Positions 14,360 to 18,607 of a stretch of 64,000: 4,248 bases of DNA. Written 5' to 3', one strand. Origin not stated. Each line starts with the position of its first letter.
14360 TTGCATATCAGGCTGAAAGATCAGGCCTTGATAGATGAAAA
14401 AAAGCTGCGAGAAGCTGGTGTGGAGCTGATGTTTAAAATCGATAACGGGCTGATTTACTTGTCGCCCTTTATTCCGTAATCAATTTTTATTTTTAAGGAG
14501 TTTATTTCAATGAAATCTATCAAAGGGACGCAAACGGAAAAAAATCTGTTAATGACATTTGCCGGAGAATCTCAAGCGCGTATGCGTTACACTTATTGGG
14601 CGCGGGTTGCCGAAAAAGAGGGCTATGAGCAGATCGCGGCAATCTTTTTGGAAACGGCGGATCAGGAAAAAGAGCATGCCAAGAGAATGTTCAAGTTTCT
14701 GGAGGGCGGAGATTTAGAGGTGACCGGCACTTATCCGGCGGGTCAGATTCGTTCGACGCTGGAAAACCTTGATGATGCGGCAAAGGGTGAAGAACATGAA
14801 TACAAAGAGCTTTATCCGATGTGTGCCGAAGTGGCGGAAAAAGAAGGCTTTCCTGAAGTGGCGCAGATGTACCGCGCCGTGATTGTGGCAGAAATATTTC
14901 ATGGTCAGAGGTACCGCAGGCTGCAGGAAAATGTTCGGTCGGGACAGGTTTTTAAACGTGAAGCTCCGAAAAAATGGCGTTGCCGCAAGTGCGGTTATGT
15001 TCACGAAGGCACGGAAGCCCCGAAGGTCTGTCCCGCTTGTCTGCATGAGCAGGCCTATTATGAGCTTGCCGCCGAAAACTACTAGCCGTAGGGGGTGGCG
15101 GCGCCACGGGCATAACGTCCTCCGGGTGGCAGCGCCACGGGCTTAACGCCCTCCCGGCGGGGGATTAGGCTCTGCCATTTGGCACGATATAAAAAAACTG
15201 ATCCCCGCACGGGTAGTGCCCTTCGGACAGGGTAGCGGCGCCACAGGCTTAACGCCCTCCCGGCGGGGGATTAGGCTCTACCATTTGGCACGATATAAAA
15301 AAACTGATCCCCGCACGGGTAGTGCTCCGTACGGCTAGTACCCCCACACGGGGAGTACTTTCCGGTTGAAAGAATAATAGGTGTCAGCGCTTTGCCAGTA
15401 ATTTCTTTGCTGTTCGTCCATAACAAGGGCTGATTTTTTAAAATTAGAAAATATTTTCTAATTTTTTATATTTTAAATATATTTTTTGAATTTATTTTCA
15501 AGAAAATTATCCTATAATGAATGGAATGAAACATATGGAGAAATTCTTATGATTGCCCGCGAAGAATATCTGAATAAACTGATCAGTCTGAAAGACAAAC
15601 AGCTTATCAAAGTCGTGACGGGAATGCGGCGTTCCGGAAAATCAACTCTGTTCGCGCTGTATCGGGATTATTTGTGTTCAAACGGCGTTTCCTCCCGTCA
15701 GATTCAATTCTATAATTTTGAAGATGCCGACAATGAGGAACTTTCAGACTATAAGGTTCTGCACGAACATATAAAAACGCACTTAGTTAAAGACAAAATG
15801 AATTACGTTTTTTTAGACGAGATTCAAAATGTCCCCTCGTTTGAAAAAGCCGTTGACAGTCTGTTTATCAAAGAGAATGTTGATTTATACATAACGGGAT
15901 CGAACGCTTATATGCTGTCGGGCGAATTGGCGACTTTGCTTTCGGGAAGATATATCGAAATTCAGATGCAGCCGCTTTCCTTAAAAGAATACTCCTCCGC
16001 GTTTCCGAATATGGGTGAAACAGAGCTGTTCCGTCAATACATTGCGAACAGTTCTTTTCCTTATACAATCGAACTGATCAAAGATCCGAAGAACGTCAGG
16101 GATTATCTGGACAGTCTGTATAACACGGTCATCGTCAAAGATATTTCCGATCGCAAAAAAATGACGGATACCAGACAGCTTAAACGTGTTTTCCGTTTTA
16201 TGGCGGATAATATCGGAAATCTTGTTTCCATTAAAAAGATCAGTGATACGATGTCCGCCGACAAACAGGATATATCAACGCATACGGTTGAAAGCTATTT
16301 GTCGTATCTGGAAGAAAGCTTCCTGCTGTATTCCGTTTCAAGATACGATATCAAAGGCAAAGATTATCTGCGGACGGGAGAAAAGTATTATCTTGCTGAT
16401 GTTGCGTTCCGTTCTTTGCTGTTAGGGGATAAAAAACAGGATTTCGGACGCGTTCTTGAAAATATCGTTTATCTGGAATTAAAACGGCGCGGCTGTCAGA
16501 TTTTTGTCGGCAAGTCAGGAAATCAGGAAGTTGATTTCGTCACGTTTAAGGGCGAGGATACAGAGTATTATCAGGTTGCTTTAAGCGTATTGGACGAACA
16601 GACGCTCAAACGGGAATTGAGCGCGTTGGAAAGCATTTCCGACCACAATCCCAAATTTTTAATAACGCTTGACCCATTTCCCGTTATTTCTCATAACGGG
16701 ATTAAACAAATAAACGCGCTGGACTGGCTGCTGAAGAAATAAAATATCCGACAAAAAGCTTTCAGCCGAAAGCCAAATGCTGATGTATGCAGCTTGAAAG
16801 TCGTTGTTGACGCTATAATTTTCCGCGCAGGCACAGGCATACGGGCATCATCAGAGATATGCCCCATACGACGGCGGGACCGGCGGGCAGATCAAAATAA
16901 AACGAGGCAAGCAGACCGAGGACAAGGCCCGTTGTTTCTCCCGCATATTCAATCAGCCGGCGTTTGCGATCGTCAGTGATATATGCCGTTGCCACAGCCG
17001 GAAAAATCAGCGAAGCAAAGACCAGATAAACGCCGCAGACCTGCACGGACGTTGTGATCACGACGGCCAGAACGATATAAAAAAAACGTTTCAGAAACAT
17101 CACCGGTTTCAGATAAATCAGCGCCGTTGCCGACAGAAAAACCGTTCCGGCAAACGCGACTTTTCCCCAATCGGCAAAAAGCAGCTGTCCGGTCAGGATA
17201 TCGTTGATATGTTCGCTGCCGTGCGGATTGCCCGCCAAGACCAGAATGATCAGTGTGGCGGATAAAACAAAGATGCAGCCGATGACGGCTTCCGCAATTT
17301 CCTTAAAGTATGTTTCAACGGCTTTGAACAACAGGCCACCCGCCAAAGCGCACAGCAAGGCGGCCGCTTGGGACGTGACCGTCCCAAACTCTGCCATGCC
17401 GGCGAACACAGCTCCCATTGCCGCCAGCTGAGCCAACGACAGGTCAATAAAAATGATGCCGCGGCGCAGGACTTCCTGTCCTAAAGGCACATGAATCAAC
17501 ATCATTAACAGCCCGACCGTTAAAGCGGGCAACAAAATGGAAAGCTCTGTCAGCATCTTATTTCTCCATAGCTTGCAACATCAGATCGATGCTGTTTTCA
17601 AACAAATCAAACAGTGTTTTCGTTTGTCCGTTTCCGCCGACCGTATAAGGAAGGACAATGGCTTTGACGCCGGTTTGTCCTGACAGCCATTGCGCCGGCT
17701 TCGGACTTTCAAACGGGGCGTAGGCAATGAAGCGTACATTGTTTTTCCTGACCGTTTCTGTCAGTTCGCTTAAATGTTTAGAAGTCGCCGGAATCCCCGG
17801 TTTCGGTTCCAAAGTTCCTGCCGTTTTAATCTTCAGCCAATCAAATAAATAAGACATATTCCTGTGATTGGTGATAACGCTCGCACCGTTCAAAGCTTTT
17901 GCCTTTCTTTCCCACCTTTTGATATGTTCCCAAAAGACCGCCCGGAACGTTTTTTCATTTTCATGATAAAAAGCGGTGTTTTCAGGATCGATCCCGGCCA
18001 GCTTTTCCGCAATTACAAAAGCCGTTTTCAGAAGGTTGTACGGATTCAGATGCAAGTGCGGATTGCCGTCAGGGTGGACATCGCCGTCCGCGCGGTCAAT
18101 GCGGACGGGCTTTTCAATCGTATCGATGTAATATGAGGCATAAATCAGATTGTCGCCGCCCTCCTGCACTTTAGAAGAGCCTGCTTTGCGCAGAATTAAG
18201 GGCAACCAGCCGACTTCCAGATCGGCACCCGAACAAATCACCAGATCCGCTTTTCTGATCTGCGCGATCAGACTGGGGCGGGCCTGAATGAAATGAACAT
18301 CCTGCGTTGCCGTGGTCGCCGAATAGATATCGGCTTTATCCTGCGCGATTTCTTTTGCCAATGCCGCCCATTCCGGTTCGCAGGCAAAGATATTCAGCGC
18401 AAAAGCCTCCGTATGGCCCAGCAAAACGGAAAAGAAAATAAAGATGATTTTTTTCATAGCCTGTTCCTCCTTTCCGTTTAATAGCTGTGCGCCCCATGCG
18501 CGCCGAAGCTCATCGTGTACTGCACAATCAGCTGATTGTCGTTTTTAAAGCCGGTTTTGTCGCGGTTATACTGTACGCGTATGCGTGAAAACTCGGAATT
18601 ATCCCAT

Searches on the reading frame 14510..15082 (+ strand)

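Call 109: search_protein_families(library=pfam, proteins=[window:14510-15082:+], max_evalue=0.00001)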
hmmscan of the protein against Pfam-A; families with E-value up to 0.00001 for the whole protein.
window:14510-15082:+ (191 aa): 3 families
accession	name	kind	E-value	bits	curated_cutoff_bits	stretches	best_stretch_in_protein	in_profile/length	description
PF02915.23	Rubrerythrin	-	2.6e-30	106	22.8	1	11-138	1-136/137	Rubrerythrin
PF21349.2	RUBY_RBDX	-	1.1e-12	47.6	26.5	1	156-185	1-30/30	Rubrerythrin, rubredoxin-like domain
PF00210.30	Ferritin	-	4.2e-07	30.4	24.5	1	13-137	4-134/142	Ferritin-like domain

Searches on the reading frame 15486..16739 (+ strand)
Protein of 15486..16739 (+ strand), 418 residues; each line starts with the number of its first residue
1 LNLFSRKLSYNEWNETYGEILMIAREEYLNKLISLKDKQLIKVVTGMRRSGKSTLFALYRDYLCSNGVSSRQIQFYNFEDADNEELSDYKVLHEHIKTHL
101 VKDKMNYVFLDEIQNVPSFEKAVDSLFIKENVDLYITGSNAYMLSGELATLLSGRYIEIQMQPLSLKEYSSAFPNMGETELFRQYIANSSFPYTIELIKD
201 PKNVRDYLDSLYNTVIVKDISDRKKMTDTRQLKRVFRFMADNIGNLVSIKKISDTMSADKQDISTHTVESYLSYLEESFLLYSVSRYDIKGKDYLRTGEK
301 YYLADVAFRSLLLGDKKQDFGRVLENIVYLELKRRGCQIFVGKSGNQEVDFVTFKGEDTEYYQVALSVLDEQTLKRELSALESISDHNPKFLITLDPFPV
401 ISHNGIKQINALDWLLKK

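Call 47: search_protein_families(library=pfam, proteins=[window:15486-16739:+], max_evalue=0.0001)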
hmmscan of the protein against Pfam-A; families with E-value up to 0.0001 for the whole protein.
window:15486-16739:+ (418 aa): 2 families
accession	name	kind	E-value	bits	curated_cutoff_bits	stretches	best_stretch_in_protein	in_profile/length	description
PF13173.12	AAA_14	-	2.6e-32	112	27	1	40-169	3-128/129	AAA domain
PF13635.12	DUF4143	-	1.9e-21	76.9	28.1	1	218-357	2-150/160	Domain of unknown function (DUF4143)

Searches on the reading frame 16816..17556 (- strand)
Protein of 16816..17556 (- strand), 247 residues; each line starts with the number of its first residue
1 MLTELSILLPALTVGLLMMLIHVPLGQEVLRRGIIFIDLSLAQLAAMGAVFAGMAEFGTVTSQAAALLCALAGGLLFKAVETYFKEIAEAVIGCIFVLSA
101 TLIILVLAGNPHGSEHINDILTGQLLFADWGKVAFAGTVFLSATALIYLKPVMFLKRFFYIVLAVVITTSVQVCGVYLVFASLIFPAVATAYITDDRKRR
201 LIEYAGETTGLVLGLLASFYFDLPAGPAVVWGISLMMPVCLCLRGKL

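Call 109: search_protein_families(library=pfam, proteins=[window:16816-17556:-], max_evalue=0.00001)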
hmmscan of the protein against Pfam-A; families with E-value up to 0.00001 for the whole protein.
window:16816-17556:- (247 aa): 1 family
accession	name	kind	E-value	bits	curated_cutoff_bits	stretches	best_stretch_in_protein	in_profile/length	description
PF00950.22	ABC-3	-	1.8e-13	51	20.1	1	151-235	164-249/258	ABC 3 transport family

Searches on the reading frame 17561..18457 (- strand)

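Call 109: search_protein_families(library=pfam, proteins=[window:17561-18457:-], max_evalue=0.00001)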
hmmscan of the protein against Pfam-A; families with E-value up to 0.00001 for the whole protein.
window:17561-18457:- (299 aa): 1 family
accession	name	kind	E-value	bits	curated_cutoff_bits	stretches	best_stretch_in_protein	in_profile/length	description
PF01297.22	ZnuA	-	1.2e-40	140.2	29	1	24-293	2-260/263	Zinc-uptake complex component A periplasmic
